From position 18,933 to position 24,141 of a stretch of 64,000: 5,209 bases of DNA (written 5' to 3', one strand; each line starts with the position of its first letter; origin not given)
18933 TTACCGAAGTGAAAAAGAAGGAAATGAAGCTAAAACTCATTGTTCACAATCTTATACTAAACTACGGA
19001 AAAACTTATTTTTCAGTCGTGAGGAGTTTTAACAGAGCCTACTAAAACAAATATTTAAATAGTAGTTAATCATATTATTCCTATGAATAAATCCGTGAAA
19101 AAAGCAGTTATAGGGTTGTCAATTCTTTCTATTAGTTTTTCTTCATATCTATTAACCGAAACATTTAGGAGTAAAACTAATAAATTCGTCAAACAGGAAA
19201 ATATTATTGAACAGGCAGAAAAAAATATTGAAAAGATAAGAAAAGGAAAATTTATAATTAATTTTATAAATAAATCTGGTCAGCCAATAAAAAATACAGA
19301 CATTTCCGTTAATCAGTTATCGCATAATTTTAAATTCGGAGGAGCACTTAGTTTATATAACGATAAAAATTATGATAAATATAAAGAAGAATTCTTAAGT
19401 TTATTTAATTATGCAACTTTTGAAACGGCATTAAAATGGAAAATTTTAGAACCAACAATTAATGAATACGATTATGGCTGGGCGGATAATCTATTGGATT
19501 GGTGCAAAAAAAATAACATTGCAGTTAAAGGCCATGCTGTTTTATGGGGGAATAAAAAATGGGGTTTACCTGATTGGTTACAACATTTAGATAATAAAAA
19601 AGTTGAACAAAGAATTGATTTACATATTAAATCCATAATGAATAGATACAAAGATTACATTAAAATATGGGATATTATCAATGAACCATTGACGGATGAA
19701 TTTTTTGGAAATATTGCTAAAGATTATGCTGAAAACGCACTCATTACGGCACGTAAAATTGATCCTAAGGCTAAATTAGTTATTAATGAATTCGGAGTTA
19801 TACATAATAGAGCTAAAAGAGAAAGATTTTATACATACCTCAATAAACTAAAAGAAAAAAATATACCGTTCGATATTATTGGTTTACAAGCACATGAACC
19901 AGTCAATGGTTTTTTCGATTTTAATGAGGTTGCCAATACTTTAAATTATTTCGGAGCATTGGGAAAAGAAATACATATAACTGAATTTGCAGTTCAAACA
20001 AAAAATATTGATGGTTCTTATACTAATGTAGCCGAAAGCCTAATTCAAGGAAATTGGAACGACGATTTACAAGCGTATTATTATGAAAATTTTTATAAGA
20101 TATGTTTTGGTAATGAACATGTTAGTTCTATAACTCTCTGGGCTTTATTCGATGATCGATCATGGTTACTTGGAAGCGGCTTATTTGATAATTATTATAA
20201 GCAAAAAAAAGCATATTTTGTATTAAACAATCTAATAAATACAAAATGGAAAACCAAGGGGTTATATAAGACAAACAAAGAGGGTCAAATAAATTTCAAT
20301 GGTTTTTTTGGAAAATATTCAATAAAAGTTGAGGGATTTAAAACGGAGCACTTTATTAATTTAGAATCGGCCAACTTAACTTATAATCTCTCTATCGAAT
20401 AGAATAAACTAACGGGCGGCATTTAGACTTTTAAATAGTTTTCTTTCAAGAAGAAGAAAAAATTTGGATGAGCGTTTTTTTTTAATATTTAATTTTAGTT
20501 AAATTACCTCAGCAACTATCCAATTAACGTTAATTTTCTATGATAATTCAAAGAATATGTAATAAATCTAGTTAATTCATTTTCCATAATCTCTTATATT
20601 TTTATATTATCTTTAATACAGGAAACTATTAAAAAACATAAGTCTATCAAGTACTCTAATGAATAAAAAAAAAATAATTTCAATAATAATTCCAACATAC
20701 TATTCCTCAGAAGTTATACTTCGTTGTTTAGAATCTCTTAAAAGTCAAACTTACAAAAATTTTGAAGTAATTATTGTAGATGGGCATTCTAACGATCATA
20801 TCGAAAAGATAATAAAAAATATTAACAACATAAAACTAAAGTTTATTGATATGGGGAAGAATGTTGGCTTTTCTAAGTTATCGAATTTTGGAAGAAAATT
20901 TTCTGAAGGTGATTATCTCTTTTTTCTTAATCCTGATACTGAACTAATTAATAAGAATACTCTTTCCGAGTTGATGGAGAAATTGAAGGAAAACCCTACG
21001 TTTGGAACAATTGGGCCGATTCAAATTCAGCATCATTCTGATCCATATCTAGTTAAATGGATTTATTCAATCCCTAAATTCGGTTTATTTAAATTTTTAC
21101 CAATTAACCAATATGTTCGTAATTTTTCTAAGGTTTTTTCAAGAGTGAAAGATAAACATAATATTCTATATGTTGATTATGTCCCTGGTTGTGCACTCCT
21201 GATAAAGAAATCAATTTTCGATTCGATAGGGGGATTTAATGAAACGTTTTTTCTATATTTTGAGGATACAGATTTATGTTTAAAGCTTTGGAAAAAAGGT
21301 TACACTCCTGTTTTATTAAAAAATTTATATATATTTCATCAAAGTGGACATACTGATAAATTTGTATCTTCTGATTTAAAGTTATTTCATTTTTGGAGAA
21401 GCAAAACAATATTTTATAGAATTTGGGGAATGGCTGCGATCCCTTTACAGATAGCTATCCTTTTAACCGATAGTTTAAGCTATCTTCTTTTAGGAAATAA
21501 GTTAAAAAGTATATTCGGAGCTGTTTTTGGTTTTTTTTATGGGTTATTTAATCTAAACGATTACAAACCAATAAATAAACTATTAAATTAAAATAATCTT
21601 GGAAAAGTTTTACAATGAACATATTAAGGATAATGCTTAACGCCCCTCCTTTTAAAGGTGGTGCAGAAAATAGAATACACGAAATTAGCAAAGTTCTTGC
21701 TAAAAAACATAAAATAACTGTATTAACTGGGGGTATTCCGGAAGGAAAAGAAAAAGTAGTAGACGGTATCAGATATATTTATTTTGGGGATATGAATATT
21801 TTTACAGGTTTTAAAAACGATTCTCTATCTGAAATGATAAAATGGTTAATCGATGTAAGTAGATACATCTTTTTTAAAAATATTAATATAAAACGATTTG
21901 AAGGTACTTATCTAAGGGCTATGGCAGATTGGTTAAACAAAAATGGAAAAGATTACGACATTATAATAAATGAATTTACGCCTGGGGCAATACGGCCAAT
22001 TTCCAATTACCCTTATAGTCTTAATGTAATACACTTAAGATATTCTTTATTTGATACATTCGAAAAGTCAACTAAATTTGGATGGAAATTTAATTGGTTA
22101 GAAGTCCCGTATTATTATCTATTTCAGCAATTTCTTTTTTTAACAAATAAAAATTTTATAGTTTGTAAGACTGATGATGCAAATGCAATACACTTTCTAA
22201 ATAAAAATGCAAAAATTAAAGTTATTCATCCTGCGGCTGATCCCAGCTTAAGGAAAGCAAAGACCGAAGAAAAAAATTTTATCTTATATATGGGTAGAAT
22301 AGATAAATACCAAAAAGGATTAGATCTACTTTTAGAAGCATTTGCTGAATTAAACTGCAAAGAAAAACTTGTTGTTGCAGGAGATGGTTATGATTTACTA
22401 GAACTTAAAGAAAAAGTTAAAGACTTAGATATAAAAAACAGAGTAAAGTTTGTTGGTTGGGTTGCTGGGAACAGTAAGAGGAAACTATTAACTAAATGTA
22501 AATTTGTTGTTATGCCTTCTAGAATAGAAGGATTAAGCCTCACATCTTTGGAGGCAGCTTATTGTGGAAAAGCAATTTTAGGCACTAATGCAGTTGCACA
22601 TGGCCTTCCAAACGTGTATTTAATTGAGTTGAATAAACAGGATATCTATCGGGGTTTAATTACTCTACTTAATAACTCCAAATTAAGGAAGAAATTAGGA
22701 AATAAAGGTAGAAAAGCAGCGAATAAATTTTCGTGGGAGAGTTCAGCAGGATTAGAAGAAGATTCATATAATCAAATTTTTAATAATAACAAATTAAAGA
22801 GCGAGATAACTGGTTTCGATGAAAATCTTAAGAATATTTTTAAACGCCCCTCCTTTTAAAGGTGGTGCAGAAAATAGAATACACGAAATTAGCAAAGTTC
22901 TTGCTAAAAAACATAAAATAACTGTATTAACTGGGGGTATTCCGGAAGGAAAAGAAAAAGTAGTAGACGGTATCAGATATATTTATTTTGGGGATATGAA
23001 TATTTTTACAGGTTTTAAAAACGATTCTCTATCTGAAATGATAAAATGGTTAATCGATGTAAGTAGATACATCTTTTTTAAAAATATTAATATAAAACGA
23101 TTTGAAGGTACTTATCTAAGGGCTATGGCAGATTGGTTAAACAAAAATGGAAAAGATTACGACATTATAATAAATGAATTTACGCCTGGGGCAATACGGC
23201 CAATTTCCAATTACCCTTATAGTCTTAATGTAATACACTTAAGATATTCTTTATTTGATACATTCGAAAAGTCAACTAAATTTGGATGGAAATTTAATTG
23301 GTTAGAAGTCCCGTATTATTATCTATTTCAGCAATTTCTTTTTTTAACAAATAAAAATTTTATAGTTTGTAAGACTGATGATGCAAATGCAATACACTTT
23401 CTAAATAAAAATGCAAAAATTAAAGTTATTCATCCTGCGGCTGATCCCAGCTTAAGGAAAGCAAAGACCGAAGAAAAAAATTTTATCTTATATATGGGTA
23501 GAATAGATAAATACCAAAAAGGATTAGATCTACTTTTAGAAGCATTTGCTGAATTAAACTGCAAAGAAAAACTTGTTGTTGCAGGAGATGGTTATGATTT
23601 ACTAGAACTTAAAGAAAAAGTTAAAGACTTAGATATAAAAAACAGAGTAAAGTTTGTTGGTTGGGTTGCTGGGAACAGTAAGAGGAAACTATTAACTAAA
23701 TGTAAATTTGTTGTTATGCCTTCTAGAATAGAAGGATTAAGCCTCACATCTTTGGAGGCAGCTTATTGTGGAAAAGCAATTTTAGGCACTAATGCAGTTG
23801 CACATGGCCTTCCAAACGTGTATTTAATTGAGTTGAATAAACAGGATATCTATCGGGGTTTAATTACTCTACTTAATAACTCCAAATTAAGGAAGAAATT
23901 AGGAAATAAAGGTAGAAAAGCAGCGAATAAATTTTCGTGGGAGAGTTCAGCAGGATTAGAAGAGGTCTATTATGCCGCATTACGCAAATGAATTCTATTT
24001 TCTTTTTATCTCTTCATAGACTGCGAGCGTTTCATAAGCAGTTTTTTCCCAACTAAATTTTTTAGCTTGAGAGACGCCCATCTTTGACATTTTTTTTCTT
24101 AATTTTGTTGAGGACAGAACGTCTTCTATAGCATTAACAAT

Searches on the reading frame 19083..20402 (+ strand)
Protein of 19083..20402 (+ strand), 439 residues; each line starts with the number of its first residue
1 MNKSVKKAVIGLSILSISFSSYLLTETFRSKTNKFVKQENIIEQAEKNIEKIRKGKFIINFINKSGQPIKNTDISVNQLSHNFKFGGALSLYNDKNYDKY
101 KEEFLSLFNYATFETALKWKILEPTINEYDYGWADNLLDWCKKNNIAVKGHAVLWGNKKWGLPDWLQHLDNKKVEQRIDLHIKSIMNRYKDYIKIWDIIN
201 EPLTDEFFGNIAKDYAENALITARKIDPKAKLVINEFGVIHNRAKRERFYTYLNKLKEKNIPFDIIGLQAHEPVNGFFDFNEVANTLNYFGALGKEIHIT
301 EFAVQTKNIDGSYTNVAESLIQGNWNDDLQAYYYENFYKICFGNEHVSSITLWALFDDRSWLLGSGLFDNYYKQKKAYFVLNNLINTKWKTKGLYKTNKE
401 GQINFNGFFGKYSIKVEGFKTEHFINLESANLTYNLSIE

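Call 5: search_protein_families(library=pfam, proteins=[window:19083-20402:+], max_evalue=0.01)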
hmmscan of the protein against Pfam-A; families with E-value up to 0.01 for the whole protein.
window:19083-20402:+ (439 aa): 2 families
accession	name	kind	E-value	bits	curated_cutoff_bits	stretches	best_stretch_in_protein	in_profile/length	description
PF00331.26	Glyco_hydro_10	-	8.3e-61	206.3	22.1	1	80-381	7-308/311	Glycosyl hydrolase family 10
PF02449.21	Glyco_hydro_42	-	0.0014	18.5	21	0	117-168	32-78/376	Beta-galactosidase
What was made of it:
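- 19083..20402 (+): Secreted GH10-family glycoside hydrolase, 439 aa, with an N-terminal hydrophobic signal-like segment. Pfam Glyco_hydro_10 E=8e-61 (call 5).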

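Call 59: find_homologous_proteins(query=window:19083-20402:+, max_evalue=1e-10)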
Query window:19083-20402:+ (439 aa): 8 proteins with E <= 1e-10 among 4428 candidates.
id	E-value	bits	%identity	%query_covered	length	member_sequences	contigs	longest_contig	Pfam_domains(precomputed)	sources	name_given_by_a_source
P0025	9.4e-170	583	99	61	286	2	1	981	PF00331.27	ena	-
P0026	8.2e-57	211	34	93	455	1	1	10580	PF00331.27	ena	-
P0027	2.1e-54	203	34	94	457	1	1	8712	PF00331.27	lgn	-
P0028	4.8e-52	196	34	85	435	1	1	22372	PF00331.27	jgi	jgi:GH35 family endo-1,4-beta-xylanase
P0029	6.6e-31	126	31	88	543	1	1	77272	PF00331.27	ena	-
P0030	8.3e-27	112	32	63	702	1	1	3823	PF00331.27,PF06452.17,PF02018.24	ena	-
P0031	5.0e-18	83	27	64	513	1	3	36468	PF00331.27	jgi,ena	-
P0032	2.1e-17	81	24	88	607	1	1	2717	PF00331.27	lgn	-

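Call 60: find_encoding_contigs(protein=P0028, flank=10000, max_places=2)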
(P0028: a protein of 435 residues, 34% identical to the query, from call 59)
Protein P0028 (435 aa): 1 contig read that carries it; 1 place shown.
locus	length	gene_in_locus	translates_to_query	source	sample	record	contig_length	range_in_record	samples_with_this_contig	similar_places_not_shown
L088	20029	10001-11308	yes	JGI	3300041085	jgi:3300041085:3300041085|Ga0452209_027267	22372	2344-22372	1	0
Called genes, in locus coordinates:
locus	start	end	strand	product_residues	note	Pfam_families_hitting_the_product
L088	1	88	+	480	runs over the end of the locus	PF22666:Glyco_hydro_2_N2 (weak), PF02837:Glyco_hydro_2_N, PF00703:Glyco_hydro_2, PF02836:Glyco_hydro_2_C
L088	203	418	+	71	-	-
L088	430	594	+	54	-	-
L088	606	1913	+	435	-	PF03747:ADP_ribosyl_GH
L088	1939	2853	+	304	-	PF00294:PfkB, PF08543:Phos_pyr_kin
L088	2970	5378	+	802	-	-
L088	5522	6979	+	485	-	-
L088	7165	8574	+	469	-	PF03747:ADP_ribosyl_GH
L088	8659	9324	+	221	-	-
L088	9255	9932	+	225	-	-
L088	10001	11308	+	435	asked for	PF00331:Glyco_hydro_10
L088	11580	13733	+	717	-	PF16352:DUF4980 (weak), PF00251:Glyco_hydro_32N, PF08244:Glyco_hydro_32C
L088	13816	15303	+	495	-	PF01120:Alpha_L_fucos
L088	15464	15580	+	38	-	-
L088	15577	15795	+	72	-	PF12176:MtaB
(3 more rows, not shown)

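Call 61: find_encoding_contigs(protein=P0026, flank=10000, max_places=2)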
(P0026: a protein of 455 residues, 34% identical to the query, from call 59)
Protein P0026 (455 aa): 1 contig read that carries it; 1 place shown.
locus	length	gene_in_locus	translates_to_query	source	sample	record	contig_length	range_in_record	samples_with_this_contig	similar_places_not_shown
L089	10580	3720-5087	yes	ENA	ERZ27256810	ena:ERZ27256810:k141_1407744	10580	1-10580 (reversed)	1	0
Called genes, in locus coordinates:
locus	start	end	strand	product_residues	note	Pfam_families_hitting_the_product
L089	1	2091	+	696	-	?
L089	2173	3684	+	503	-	PF01120:Alpha_L_fucos, PF16757:Fucosidase_C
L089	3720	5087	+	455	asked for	PF00331:Glyco_hydro_10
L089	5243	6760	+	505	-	PF01120:Alpha_L_fucos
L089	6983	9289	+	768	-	PF17678:Glyco_hydro_92N, PF07971:Glyco_hydro_92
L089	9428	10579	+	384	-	?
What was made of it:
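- GH10 relatives are at most 34% identical and lie in degradative loci (calls 59-61).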

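Call 79: search_protein_families(library=ncbifam, proteins=[window:19083-20402:+], max_evalue=0.00001)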
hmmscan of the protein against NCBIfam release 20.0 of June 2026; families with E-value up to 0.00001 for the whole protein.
window:19083-20402:+ (439 aa): 1 family
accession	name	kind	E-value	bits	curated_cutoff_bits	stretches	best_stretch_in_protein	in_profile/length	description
NF041944.1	Xylase_Ferestase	equivalog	7.4e-33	113.7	1200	1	104-385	30-338/694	bifunctional endo-1,4-beta-xylanase/feruloyl esterase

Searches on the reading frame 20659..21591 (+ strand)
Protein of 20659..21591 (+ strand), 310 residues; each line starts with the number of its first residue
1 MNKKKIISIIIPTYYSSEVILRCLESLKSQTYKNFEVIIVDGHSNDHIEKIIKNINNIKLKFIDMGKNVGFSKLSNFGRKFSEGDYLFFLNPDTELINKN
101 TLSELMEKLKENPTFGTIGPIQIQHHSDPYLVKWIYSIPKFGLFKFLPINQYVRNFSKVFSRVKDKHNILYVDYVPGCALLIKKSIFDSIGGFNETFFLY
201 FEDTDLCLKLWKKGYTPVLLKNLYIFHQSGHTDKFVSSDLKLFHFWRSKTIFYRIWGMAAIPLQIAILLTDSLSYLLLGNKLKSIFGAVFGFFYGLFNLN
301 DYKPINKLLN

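Call 5: search_protein_families(library=pfam, proteins=[window:20659-21591:+], max_evalue=0.01)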
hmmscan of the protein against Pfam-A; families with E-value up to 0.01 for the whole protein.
window:20659-21591:+ (310 aa): 6 families
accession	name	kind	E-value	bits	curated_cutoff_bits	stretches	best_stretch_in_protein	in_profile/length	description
PF00535.33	Glycos_transf_2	-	4.1e-25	89.1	23.3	1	8-122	1-116/168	Glycosyl transferase family 2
PF10111.15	Glyco_tranf_2_2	-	2.9e-09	37.2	27.3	1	8-212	1-201/276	Glycosyltransferase like family 2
PF13712.12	Glyco_tranf_2_5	-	5.6e-08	33.2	27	1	71-231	41-193/210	Glycosyltransferase like family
PF13641.12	Glyco_tranf_2_3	-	1.1e-07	32.6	27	1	7-229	3-213/230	Glycosyltransferase like family 2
PF02709.20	Glyco_transf_7C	-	6.1e-05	23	23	1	176-216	20-61/78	N-terminal domain of galactosyltransferase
PF13632.12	Glyco_trans_2_3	-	0.00062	20.1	27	1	177-228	74-123/198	Glycosyl transferase family group 2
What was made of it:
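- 20659..21591 (+): GT2 glycosyltransferase, 310 aa, with a C-terminal hydrophobic segment. Pfam Glycos_transf_2 E=4e-25 (call 5).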

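Call 79: search_protein_families(library=ncbifam, proteins=[window:20659-21591:+], max_evalue=0.00001)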
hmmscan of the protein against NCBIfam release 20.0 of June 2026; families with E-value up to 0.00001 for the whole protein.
window:20659-21591:+ (310 aa): 20 families
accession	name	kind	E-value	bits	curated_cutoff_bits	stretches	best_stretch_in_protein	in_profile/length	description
TIGR04283.1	glyco_like_mftF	equivalog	4.7e-19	68.9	182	1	7-220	1-178/221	TIGR04283 family arsenosugar biosynthesis glycosyltransferase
NF041875.1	EPS_EpsD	equivalog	5.4e-18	65.5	370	1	7-233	1-214/325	exopolysaccharide biosynthesis glycosyltransferase EpsD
TIGR03965.1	mycofact_glyco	equivalog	1.5e-15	57.1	280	2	5-109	74-179/467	mycofactocin biosynthesis glycosyltransferase MftF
TIGR03937.1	PgaC_IcaA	equivalog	4e-15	55.7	422.3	1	3-118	43-159/407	poly-beta-1,6-N-acetyl-D-glucosamine synthase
NF047683.1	TeichurnBiosyTuaG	equivalog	1.1e-14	54.7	400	1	2-113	3-115/252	teichuronic acid biosynthesis protein TuaG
NF050050.1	ProtGlycPglI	equivalog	1.2e-13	51.1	500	1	6-111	3-110/306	GalNAc(5)-diNAcBac-PP-undecaprenol beta-1,3-glucosyltransferase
NF007482.0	PRK10073.1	equivalog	1.2e-13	50.8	423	1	1-107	2-108/334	glycosyltransferase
NF038299.1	EPS_HpsN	equivalog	4.8e-11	42.2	425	1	6-120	2-117/317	hormogonium polysaccharide biosynthesis glycosyltransferase HpsN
TIGR04440.1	glyco_TIGR04440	domain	1.8e-10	40.9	70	1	8-115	3-112/215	TIGR00180 family glycosyltransferase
TIGR01556.1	rhamnosyltran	subfamily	2.9e-10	39.8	200.55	1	26-231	12-204/281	rhamnosyltransferase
NF007453.0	PRK10018.1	equivalog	4.7e-10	39.6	382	1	2-107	3-109/280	colanic acid biosynthesis glycosyltransferase WcaA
TIGR04017.1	WcaA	equivalog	1.5e-09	37.8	495.75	1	3-107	3-108/279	colanic acid biosynthesis glycosyltransferase WcaA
TIGR03111.1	glyc2_xrt_Gpos1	hypoth_equivalog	4.6e-09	35.6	363.95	1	6-116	50-163/439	TIGR03111 family XrtG-associated glycosyltransferase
NF045692.1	OglycostaseCruG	equivalog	1.3e-07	30.9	600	1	7-57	43-93/386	2'-O-glycosyltransferase CruG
NF053739.1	GlytfEpsEBac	equivalog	4.9e-07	29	450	1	7-73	3-69/265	glycosyltransferase EpsE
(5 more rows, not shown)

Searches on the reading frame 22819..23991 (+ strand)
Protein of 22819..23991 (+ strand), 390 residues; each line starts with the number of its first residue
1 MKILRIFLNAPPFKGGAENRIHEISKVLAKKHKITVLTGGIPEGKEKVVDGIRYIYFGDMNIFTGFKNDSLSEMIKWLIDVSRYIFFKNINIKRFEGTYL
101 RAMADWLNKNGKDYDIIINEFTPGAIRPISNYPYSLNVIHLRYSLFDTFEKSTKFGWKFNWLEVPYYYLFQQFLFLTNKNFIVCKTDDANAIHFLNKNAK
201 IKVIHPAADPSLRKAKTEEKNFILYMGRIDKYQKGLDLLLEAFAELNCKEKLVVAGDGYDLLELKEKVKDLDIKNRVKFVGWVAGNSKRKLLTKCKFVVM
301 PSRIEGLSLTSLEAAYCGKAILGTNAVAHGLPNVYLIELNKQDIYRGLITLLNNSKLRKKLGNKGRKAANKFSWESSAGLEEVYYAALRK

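Call 5: search_protein_families(library=pfam, proteins=[window:22819-23991:+], max_evalue=0.01)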
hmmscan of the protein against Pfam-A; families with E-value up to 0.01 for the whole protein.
window:22819-23991:+ (390 aa): 4 families
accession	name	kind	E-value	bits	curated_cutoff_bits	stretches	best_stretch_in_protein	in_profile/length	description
PF00534.26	Glycos_transf_1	-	5.7e-27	94.8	26.4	1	215-367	10-171/172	Glycosyl transferases group 1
PF13692.12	Glyco_trans_1_4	-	4.3e-23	82.6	27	1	222-354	3-142/142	Glycosyl transferases group 1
PF20706.3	GT4-conflict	-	6.5e-09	35.7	26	1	200-318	173-305/385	Family 4 Glycosyltransferase in conflict systems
PF13439.12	Glyco_transf_4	-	3.1e-06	27.7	28.5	1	15-211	2-169/170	Glycosyltransferase Family 4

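Call 49: find_encoding_contigs(protein=window:22819-23991:+, flank=5000, max_places=5)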
Protein window:22819-23991:+ (390 aa): 2 contigs read that carry it; 2 places shown.
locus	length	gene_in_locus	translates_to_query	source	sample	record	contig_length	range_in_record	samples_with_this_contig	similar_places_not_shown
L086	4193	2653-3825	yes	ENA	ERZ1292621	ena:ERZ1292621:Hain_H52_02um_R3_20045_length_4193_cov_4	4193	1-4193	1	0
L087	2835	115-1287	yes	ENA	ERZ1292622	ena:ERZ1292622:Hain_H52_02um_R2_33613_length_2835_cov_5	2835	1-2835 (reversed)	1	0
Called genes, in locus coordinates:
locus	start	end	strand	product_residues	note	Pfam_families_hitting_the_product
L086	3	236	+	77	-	?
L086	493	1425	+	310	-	PF00535:Glycos_transf_2, PF10111:Glyco_tranf_2_2, PF13641:Glyco_tranf_2_3 (weak)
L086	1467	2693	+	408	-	PF13439:Glyco_transf_4 (weak), PF20706:GT4-conflict, PF00534:Glycos_transf_1, PF13692:Glyco_trans_1_4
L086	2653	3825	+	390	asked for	PF13439:Glyco_transf_4 (weak), PF20706:GT4-conflict, PF00534:Glycos_transf_1, PF13692:Glyco_trans_1_4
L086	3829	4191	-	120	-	?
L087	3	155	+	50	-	?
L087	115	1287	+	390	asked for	PF13439:Glyco_transf_4 (weak), PF20706:GT4-conflict, PF00534:Glycos_transf_1, PF13692:Glyco_trans_1_4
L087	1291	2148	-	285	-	-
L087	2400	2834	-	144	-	?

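Call 79: search_protein_families(library=ncbifam, proteins=[window:22819-23991:+], max_evalue=0.00001)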
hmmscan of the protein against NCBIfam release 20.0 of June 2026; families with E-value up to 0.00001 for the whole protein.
window:22819-23991:+ (390 aa): 16 families
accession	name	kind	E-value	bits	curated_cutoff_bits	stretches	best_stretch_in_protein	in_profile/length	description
NF050063.1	ProtGlycPglJ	equivalog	1.2e-18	67.5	500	1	193-373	162-351/363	N-acetylgalactosamine-N,N'-diacetylbacillosaminyl-diphospho-undecaprenol 4-alpha-N-acetylgalactosaminyltransferase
NF038295.1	EPS_HpsP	equivalog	1.8e-16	60.1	550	1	216-378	203-377/388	hormogonium polysaccharide biosynthesis glycosyltransferase HpsP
NF046085.1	XrtY_assoc_Gly1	equivalog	3.1e-16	59.2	400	1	213-367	201-349/387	XrtY-associated glycosyltransferase XYAG1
NF041010.1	glycosy_Agl16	equivalog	1.2e-14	54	575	1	196-384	153-347/352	glycosylation protein Agl16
NF007396.0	PRK09922.1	equivalog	1.6e-14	53.5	385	1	210-327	172-292/361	lipopolysaccharide 1,6-galactosyltransferase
TIGR02149.1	glgA_Coryne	subfamily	9.6e-13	48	302.4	1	218-378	202-380/391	glycogen synthase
TIGR03449.1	mycothiol_MshA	equivalog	1.3e-12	47.3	462.5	1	189-388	187-404/406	D-inositol-3-phosphate glycosyltransferase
NF050056.1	ProtGlycPglH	equivalog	5.5e-12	45.4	600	1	182-372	142-337/354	GalNAc-alpha-(1->4)-GalNAc-alpha-(1->3)-diNAcBac-PP-undecaprenol alpha-1,4-N-acetyl-D-galactosaminyltransferase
TIGR03999.1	thiol_BshA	equivalog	7.5e-12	44.8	273.7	1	218-387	197-372/375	N-acetyl-alpha-D-glucosaminyl L-malate synthase BshA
TIGR03088.1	stp2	hypoth_equivalog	5.2e-11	42.2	409.05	1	213-378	187-363/374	TIGR03088 family PEP-CTERM/XrtA system glycosyltransferase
TIGR04157.1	glyco_rSAM_CFB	subfamily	1.8e-09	37.1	400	1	218-327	225-333/406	TIGR04157 family glycosyltransferase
NF038229.1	Glyco4_Geo_Pelo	equivalog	1.1e-08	34.6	400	1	222-377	162-325/338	GPMC system family 4 glycosyltransferase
NF041876.1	EPS_EpsE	equivalog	1.2e-08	34.6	400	1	219-378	213-386/389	exopolysaccharide biosynthesis GT4 family glycosyltransferase EpsE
TIGR02095.1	glgA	subfamily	3.1e-08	32.7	328.45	1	217-315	291-389/477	glycogen/starch synthase, ADP-glucose type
NF047684.1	TeichurnBiosyTuaC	equivalog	1e-07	31.2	550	1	217-325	216-320/391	teichuronic acid biosynthesis protein TuaC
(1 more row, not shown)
